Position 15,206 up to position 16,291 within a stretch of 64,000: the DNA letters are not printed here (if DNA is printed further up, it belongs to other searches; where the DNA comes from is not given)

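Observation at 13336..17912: Operon HD-hydrolase / CitF-like CoA-transferase / short citrate-synthase-like lyase / fused aconitase without ACP, CitD, CitE or CitXG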

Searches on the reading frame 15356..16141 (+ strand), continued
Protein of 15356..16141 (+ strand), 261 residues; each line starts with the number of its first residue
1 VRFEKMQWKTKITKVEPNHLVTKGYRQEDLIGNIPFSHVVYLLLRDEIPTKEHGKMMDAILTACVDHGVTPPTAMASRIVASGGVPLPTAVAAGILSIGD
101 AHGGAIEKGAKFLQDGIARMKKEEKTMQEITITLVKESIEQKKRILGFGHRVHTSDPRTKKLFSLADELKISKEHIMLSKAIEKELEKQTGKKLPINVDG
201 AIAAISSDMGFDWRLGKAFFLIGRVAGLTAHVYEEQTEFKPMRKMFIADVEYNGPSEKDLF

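Call 42: search_protein_families(library=ncbifam, proteins=[L101:2691-4253:+, L101:4310-5215:+, L101:8299-9420:+, L101:5218-5997:+, L101:6549-7802:+, L101:7799-8305:+, L101:9421-10686:+, L101:10688-11236:+, L070:5962-7080:+, L065:2448-3539:+], max_evalue=1e-20)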
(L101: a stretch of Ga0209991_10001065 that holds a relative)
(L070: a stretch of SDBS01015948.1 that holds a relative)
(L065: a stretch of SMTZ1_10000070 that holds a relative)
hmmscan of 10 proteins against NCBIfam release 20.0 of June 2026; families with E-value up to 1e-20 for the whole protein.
L101:2691-4253:+ (520 aa): 3 families
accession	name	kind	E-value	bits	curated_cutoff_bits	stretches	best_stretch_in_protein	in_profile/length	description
NF001913.0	PRK00696.1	equivalog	1e-74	251.9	370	1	3-373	2-362/388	ADP-forming succinate--CoA ligase subunit beta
TIGR01016.1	sucCoAbeta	subfamily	2.1e-74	250.8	375.55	1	3-372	2-361/386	succinate-CoA ligase subunit beta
NF010647.0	PRK14046.1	equivalog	2e-55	188.5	604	1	4-372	3-361/392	malate--CoA ligase subunit beta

L101:4310-5215:+ (301 aa): 3 families
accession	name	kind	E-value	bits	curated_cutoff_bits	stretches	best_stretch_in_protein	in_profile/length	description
TIGR01019.1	sucCoAalpha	subfamily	4.3e-89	298.7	353.2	1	3-295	1-285/286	succinate--CoA ligase subunit alpha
NF004230.0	PRK05678.1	equivalog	2.5e-88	296.1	336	1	1-296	1-288/291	succinate--CoA ligase subunit alpha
TIGR02717.1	AcCoA-syn-alpha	equivalog_domain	2.8e-24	85.6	567.15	1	36-296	39-288/447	acetate--CoA ligase alpha subunit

L101:8299-9420:+ (373 aa): 16 families
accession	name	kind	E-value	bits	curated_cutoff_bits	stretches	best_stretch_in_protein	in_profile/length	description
NF040626.1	AksF2_Meth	equivalog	9.2e-107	357.1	540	1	6-373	2-330/333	homoisocitrate dehydrogenase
TIGR02088.1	LEU3_arch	subfamily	2.8e-100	335.7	409.8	2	174-370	131-324/324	isopropylmalate/isohomocitrate dehydrogenases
NF040619.1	AksF_Meth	equivalog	6.2e-92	308.3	500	1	6-369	2-343/343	homoisocitrate dehydrogenase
NF006529.0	PRK08997.1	equivalog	8.7e-89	297.8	510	2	175-373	137-335/335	isocitrate dehydrogenase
NF002898.0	PRK03437.1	equivalog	4.3e-82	276.1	393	2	174-372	148-344/347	3-isopropylmalate dehydrogenase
TIGR00175.1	mito_nad_idh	equivalog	2.7e-79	266.7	432.4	1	178-373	138-334/334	isocitrate dehydrogenase (NAD(+))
NF006673.0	PRK09222.1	equivalog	4.8e-79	266.5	509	1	175-360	138-322/482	NADP-dependent isocitrate dehydrogenase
TIGR02089.1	TTC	equivalog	4e-72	243.1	470.4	1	3-372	1-351/352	tartrate dehydrogenase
TIGR00169.1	leuB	equivalog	1.1e-65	222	353.2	1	7-372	1-348/349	3-isopropylmalate dehydrogenase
NF006048.0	PRK08194.1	equivalog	1.1e-63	215.4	501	1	174-373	149-349/352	tartrate dehydrogenase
TIGR02924.1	ICDH_alpha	equivalog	2.1e-62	211.7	561.35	1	178-357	137-315/473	isocitrate dehydrogenase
TIGR00183.1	prok_nadp_idh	equivalog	4.1e-61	207.1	567.3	2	236-357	274-394/417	isocitrate dehydrogenase (NADP(+))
NF005425.0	PRK07006.1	equivalog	8.2e-56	189.5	490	2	236-357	274-394/416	NADP-dependent isocitrate dehydrogenase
NF040855.1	iso_homocit_dh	equivalog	1.6e-54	185.4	680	1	174-369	126-315/345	isocitrate--homoisocitrate dehydrogenase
NF005610.0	PRK07362.1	equivalog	1.7e-50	172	585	1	254-356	349-450/474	NADP-dependent isocitrate dehydrogenase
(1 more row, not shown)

L101:5218-5997:+ (259 aa): 12 families
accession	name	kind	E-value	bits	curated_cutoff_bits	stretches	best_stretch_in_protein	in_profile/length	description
NF004869.0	PRK06224.1-6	subfamily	5.8e-80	268.4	212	1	5-259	4-257/263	citryl-CoA lyase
NF004866.0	PRK06224.1-3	subfamily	6.8e-76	255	245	1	3-258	16-269/275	citryl-CoA lyase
NF004864.0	PRK06224.1-1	equivalog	3.5e-72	242.8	261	1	4-259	15-276/278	citryl-CoA lyase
NF004868.0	PRK06224.1-5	subfamily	1.2e-56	191.6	193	1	6-236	6-238/260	citryl-CoA lyase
NF004867.0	PRK06224.1-4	equivalog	2.7e-35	121.7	409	1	25-235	28-235/261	citryl-CoA lyase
NF009005.0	PRK12350.1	subfamily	3.2e-28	99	332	1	52-258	158-355/366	citrate synthase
TIGR01800.1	cit_synth_II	subfamily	1.5e-27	96.4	421.3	1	32-257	147-361/368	2-methylcitrate synthase/citrate synthase II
NF004865.0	PRK06224.1-2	equivalog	3.6e-26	92.3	323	1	16-253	21-262/265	citryl-CoA lyase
NF041301.1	Cit_synth_Halo_CitZ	equivalog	3.1e-24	85.7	550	0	54-257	179-372/379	citrate synthase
NF041157.1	Cit_synThplmales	equivalog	4.9e-22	78.5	590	0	53-257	171-369/377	citrate synthase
NF004126.0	PRK05614.1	equivalog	1.5e-21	76.4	505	0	52-258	219-424/430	citrate synthase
NF010636.0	PRK14033.1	equivalog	2.5e-21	75.9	479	0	71-258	195-372/376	bifunctional 2-methylcitrate synthase/citrate synthase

L101:6549-7802:+ (417 aa): 19 families
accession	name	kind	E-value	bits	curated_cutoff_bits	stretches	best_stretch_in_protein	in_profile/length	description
NF001614.1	PRK00402.1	subfamily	8.5e-172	571.5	385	1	3-414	1-415/415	aconitase/3-isopropylmalate dehydratase large subunit family protein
TIGR01343.1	hacA_fam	subfamily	4.3e-169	562.4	385.7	1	4-414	1-412/412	homoaconitate hydratase family protein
TIGR02086.1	IPMI_arch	subfamily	9.8e-166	551.5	410.15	1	3-414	1-410/411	3-isopropylmalate dehydratase/homoaconitate hydratase family large subunit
NF040615.1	HacA_Meth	equivalog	3.1e-145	484.1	550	1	4-412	2-417/419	homoaconitase large subunit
TIGR02083.1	LEU2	equivalog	1.7e-141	472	610.65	1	4-415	2-418/419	3-isopropylmalate dehydratase large subunit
NF005558.0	PRK07229.1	equivalog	1.5e-101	341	612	1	1-415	1-414/647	aconitate hydratase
TIGR00139.1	h_aconitase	equivalog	1.9e-91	307.5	529.9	2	10-240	14-245/709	homoaconitase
NF009116.0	PRK12466.1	subfamily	1.6e-90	303.9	531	2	3-282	5-304/472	3-isopropylmalate dehydratase large subunit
NF004016.0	PRK05478.1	subfamily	1.5e-86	290.9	510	2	26-281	26-301/468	3-isopropylmalate dehydratase large subunit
TIGR01342.1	acon_putative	hypoth_equivalog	4e-85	286.4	719.15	1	16-416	14-412/655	putative aconitate hydratase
TIGR00170.1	leuC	equivalog_domain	7.9e-73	245.6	560.25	2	3-282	3-301/466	3-isopropylmalate dehydratase large subunit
TIGR01340.1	aconitase_mito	equivalog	1.2e-44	152.8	825.35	1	19-410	47-472/745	aconitate hydratase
NF006690.0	PRK09238.1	equivalog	3.9e-42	144.2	782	1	216-414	624-815/852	bifunctional aconitate hydratase 2/2-methylisocitrate dehydratase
NF008503.0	PRK11413.1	equivalog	1.2e-37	129.3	641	1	92-285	122-315/753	hydratase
NF009520.0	PRK12881.1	subfamily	1.3e-31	109.1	905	1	99-282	191-386/893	aconitate hydratase AcnA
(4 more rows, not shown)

L101:7799-8305:+ (168 aa): 7 families
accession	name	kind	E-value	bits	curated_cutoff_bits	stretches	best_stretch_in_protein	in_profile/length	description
TIGR02087.1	LEUD_arch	subfamily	6.1e-61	204.8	108.95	1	4-159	1-157/157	LeuD/DmdB family oxidoreductase small subunit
TIGR02084.1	leud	equivalog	3.7e-55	185.9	245.85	1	4-158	1-156/156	3-isopropylmalate dehydratase small subunit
NF040625.1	HacB2_Meth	equivalog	3.7e-53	179.3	230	1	3-158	5-159/161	homoaconitase small subunit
NF010629.0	PRK14023.1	equivalog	5.5e-51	172.7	229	1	5-159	3-157/166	homoaconitate hydratase small subunit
NF040604.2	HacB_Meth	equivalog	1.9e-48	164.4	230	1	3-158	4-159/159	homoaconitase small subunit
TIGR00139.1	h_aconitase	equivalog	2.2e-28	99.1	529.9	1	10-105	539-635/709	homoaconitase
NF002458.0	PRK01641.1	subfamily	2.2e-21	76.3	167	1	11-137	17-160/202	3-isopropylmalate dehydratase small subunit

L101:9421-10686:+ (421 aa): 18 families
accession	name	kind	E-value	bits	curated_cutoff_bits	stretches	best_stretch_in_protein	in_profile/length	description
NF001614.1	PRK00402.1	subfamily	4.2e-127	424.3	385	1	9-419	2-415/415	aconitase/3-isopropylmalate dehydratase large subunit family protein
TIGR02086.1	IPMI_arch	subfamily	2.9e-120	401.7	410.15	1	9-420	2-411/411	3-isopropylmalate dehydratase/homoaconitate hydratase family large subunit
TIGR01343.1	hacA_fam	subfamily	1e-118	396.5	385.7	1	9-419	1-412/412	homoaconitate hydratase family protein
TIGR02083.1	LEU2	equivalog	5.7e-105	351.6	610.65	1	9-421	2-419/419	3-isopropylmalate dehydratase large subunit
NF040615.1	HacA_Meth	equivalog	3.8e-98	328.9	550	1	9-418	2-418/419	homoaconitase large subunit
NF005558.0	PRK07229.1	equivalog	8.4e-73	246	612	1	6-420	1-414/647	aconitate hydratase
NF009116.0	PRK12466.1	subfamily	7.1e-70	235.9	531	2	289-419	335-466/472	3-isopropylmalate dehydratase large subunit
NF004016.0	PRK05478.1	subfamily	1.7e-61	208.2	510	2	290-420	334-465/468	3-isopropylmalate dehydratase large subunit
TIGR01342.1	acon_putative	hypoth_equivalog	2.7e-58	197.7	719.15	1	9-421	1-412/655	putative aconitate hydratase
TIGR00139.1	h_aconitase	equivalog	6.3e-52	176.9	529.9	2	251-419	275-455/709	homoaconitase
TIGR00170.1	leuC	equivalog_domain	3.7e-50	170.9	560.25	2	289-415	332-460/466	3-isopropylmalate dehydratase large subunit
NF006690.0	PRK09238.1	equivalog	7.2e-33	113.5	782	1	254-420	650-816/852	bifunctional aconitate hydratase 2/2-methylisocitrate dehydratase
TIGR01340.1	aconitase_mito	equivalog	5.5e-31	107.6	825.35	1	91-415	121-472/745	aconitate hydratase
NF008503.0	PRK11413.1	equivalog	8.6e-28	96.7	641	0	108-293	131-316/753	hydratase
NF006757.0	PRK09277.1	subfamily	5.2e-23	80.7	686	0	113-291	197-388/888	aconitate hydratase AcnA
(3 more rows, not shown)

L101:10688-11236:+ (182 aa): 5 families
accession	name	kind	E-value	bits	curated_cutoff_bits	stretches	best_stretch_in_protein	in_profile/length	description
TIGR02087.1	LEUD_arch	subfamily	5.8e-34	117.1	108.95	1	22-177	8-156/157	LeuD/DmdB family oxidoreductase small subunit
TIGR02084.1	leud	equivalog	1.1e-28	99.8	245.85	1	22-177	8-156/156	3-isopropylmalate dehydratase small subunit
NF040604.2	HacB_Meth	equivalog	1.6e-27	96.3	230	1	20-177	10-159/159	homoaconitase small subunit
NF040625.1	HacB2_Meth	equivalog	1.3e-26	93.1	230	1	19-173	10-154/161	homoaconitase small subunit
NF010629.0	PRK14023.1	equivalog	6.3e-21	74.9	229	1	22-180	9-159/166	homoaconitate hydratase small subunit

L070:5962-7080:+ (372 aa): 16 families
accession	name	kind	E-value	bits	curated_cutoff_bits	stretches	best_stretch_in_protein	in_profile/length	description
NF040626.1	AksF2_Meth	equivalog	5.8e-102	341.4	540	2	169-371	127-329/333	homoisocitrate dehydrogenase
TIGR02088.1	LEU3_arch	subfamily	6.3e-90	301.7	409.8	2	172-368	130-323/324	isopropylmalate/isohomocitrate dehydrogenases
NF040619.1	AksF_Meth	equivalog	5.8e-86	288.7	500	1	4-368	2-343/343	homoisocitrate dehydrogenase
NF006529.0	PRK08997.1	equivalog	5.4e-84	282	510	1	2-371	2-334/335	isocitrate dehydrogenase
NF002898.0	PRK03437.1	equivalog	1.8e-72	244.5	393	1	173-355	148-332/347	3-isopropylmalate dehydrogenase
TIGR00175.1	mito_nad_idh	equivalog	1.9e-71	241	432.4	1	178-371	139-333/334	isocitrate dehydrogenase (NAD(+))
NF006673.0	PRK09222.1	equivalog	5.2e-70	236.8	509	1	3-362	4-325/482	NADP-dependent isocitrate dehydrogenase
TIGR02089.1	TTC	equivalog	1.8e-64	217.9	470.4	1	1-370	1-350/352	tartrate dehydrogenase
TIGR00169.1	leuB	equivalog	1.4e-60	205.2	353.2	1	5-370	1-347/349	3-isopropylmalate dehydrogenase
TIGR02924.1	ICDH_alpha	equivalog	9.6e-56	189.8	561.35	1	175-361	135-320/473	isocitrate dehydrogenase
NF006048.0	PRK08194.1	equivalog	9.9e-56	189.3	501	1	1-371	1-348/352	tartrate dehydrogenase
NF040855.1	iso_homocit_dh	equivalog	2.6e-51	174.9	680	1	4-369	2-316/345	isocitrate--homoisocitrate dehydrogenase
TIGR00183.1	prok_nadp_idh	equivalog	5.3e-51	173.7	567.3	2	250-356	289-394/417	isocitrate dehydrogenase (NADP(+))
NF005425.0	PRK07006.1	equivalog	1.2e-47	162.6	490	1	249-356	288-394/416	NADP-dependent isocitrate dehydrogenase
NF005036.0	PRK06451.1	equivalog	1.6e-43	149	484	1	249-351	281-383/412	NADP-dependent isocitrate dehydrogenase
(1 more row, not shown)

L065:2448-3539:+ (363 aa): 16 families
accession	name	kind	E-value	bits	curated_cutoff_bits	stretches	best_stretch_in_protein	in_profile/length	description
NF040626.1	AksF2_Meth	equivalog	3.4e-100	335.6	540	1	4-362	2-329/333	homoisocitrate dehydrogenase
TIGR02088.1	LEU3_arch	subfamily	5.2e-95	318.4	409.8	1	7-359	2-323/324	isopropylmalate/isohomocitrate dehydrogenases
NF040619.1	AksF_Meth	equivalog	1.2e-89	300.8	500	1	4-357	2-341/343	homoisocitrate dehydrogenase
NF006529.0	PRK08997.1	equivalog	1.6e-83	280.5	510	1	1-362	1-334/335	isocitrate dehydrogenase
NF006673.0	PRK09222.1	equivalog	1.2e-80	271.8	509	1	3-350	4-322/482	NADP-dependent isocitrate dehydrogenase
NF002898.0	PRK03437.1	equivalog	6.8e-75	252.5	393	1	3-343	4-334/347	3-isopropylmalate dehydrogenase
TIGR00175.1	mito_nad_idh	equivalog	1.2e-74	251.4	432.4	1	3-362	3-333/334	isocitrate dehydrogenase (NAD(+))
TIGR02924.1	ICDH_alpha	equivalog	1.8e-66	225.1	561.35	1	85-346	68-314/473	isocitrate dehydrogenase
TIGR02089.1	TTC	equivalog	3e-64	217.1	470.4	1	1-361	1-350/352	tartrate dehydrogenase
TIGR00183.1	prok_nadp_idh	equivalog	1.1e-61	208.9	567.3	2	231-347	279-394/417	isocitrate dehydrogenase (NADP(+))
NF006048.0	PRK08194.1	equivalog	5.3e-56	190.2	501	1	1-361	1-347/352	tartrate dehydrogenase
TIGR00169.1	leuB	equivalog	7.2e-55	186.4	353.2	1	5-361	1-347/349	3-isopropylmalate dehydrogenase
NF005425.0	PRK07006.1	equivalog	1.5e-54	185.3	490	2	228-346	276-393/416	NADP-dependent isocitrate dehydrogenase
NF040855.1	iso_homocit_dh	equivalog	1.9e-54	185.2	680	1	4-361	2-317/345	isocitrate--homoisocitrate dehydrogenase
NF005610.0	PRK07362.1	equivalog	3.6e-52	177.6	585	1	231-346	336-450/474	NADP-dependent isocitrate dehydrogenase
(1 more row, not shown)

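Call 44: search_protein_families(library=pfam, proteins=[L054:10687-11589:+, L051:8888-10207:+, L057:3469-4800:+, L057:4810-5628:+, L056:2694-4028:+, L058:4674-5432:+, L058:5425-6276:+, L058:6288-7169:+, L058:7163-7945:+, L072:3268-4143:+])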
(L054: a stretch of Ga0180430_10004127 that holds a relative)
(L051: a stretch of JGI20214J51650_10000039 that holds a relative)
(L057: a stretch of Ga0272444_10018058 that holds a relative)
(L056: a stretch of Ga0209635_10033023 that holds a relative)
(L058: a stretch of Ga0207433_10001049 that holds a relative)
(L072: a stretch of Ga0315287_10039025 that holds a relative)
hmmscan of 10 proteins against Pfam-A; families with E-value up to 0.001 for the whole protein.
L054:10687-11589:+ (300 aa): 1 family
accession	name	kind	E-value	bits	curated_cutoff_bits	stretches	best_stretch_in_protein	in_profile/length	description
PF00291.31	PALP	-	2.2e-76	257.4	35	1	13-286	2-294/295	Pyridoxal-phosphate dependent enzyme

L051:8888-10207:+ (439 aa): 3 families
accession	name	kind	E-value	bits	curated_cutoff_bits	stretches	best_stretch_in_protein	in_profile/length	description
PF04055.27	Radical_SAM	-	5.4e-16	59.6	29.5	1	168-329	2-165/166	Radical SAM superfamily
PF02310.24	B12-binding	-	4.7e-14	52.7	32.1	1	61-123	44-117/121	B12 binding domain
PF13282.11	DUF4070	-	8e-06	26.4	22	1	349-417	1-68/144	Domain of unknown function (DUF4070)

L057:3469-4800:+ (443 aa): 3 families
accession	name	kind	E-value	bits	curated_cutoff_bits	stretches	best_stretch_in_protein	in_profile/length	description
PF03737.21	RraA-like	-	2.5e-43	148.4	24.5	1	251-397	2-152/152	Aldolase/RraA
PF00215.30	OMPdecase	-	7.9e-37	127.7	27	1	17-215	2-218/221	Orotidine 5'-phosphate decarboxylase / HUMPS family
PF00977.27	His_biosynth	-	0.0002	21.3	23.6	1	133-217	32-117/228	Histidine biosynthesis protein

L057:4810-5628:+ (272 aa): 1 family
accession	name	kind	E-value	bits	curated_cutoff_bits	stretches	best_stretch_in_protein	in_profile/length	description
PF02811.25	PHP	-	2.2e-11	44.8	26.4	1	47-206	2-163/164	PHP domain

L056:2694-4028:+ (444 aa): 1 family
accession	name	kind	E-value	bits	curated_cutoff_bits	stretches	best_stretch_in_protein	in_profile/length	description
PF04389.22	Peptidase_M28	-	3e-30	105.8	21.3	1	201-401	1-189/193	Peptidase family M28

L058:4674-5432:+ (252 aa): 7 families
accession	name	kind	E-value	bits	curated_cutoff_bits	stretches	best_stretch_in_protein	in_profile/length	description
PF13614.12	AAA_31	-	3.5e-67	226.2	27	1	1-177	1-177/177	AAA domain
PF01656.29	CbiA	-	5.1e-28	98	25.4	1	4-228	1-125/125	CobQ/CobB/MinD/ParA nucleotide binding domain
PF00142.24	Fer4_NifH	-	3.1e-09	37.1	25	1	2-47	1-45/271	4Fe-4S iron sulfur cluster binding proteins, NifH/frxC family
PF06564.18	CBP_BcsQ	-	6.8e-09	36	21.3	1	1-245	1-230/234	Cellulose biosynthesis protein BcsQ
PF09140.17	MipZ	-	2.3e-08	34.1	20.7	1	93-151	73-133/262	ATPase MipZ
PF02374.21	ArsA_ATPase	-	5.8e-08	32.7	24.3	1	6-63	5-62/305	Anion-transporting ATPase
PF10609.15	ParA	-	1.2e-07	31.8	27.1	1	2-39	4-41/246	NUBPL iron-transfer P-loop NTPase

L058:5425-6276:+ (283 aa): 6 families
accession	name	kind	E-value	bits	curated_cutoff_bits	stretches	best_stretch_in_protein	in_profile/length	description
PF17762.8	HTH_ParB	-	1.4e-38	131.6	22.6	1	119-219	1-101/102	ParB HTH domain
PF02195.25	ParB_N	-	3.8e-32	110.6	26.3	1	26-117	3-95/95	ParB N-terminal domain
PF23552.2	ParB_C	-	6.9e-06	25.9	23.8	1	230-277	1-49/50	ParB dimerisation domain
PF08535.16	KorB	-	0.00043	20.6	22.3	0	139-179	4-44/89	KorB domain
PF01978.25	TrmB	-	0.00044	20.5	25.6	0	126-162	10-46/68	Sugar-specific transcriptional regulator TrmB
PF13545.12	HTH_Crp_2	-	0.00099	19.5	27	0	136-161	20-45/70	Crp-like helix-turn-helix domain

L058:6288-7169:+ (293 aa): 1 family
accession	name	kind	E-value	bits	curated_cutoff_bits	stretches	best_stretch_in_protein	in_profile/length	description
PF00701.28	DHDPS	-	7.6e-99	330.5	22.1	1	2-284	2-285/289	Dihydrodipicolinate synthetase family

L058:7163-7945:+ (260 aa): 2 families
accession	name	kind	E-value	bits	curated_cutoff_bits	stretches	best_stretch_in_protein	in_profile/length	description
PF05173.19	DapB_C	-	9.8e-43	145.5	27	1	120-251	1-120/121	Dihydrodipicolinate reductase, C-terminus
PF01113.26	DapB_N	-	6.7e-29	100.9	25.6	1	3-117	2-124/124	Dihydrodipicolinate reductase, N-terminus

L072:3268-4143:+ (291 aa): 0 families
